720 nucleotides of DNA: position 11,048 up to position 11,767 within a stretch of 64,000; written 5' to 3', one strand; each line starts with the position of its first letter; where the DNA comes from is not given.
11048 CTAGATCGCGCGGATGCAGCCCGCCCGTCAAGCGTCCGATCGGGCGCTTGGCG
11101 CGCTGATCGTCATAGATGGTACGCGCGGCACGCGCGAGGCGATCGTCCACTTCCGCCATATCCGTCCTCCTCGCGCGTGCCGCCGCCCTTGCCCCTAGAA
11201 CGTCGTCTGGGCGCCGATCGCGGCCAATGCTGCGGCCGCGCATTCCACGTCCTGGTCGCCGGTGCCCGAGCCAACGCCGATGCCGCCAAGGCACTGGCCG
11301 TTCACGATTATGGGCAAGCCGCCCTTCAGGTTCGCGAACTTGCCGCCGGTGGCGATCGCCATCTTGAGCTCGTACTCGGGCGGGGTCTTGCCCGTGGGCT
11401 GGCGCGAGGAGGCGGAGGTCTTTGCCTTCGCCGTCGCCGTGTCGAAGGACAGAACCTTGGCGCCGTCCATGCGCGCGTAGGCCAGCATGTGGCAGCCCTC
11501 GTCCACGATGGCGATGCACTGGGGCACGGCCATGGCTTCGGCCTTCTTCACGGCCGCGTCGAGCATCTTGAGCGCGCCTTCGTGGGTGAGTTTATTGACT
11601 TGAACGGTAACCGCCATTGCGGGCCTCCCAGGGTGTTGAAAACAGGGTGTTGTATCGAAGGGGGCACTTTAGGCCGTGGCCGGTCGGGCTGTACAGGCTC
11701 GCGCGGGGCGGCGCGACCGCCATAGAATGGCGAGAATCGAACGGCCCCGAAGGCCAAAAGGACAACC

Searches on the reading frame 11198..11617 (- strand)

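Call 59: search_protein_families(library=pfam, proteins=[window:11198-11617:-], max_evalue=0.00001)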
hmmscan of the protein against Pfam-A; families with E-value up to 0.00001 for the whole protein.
window:11198-11617:- (140 aa): 1 family
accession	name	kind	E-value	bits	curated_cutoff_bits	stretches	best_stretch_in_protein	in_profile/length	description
PF03928.20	HbpS-like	-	1.3e-32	113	25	1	10-132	1-128/128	Haem degrading protein HbpS-like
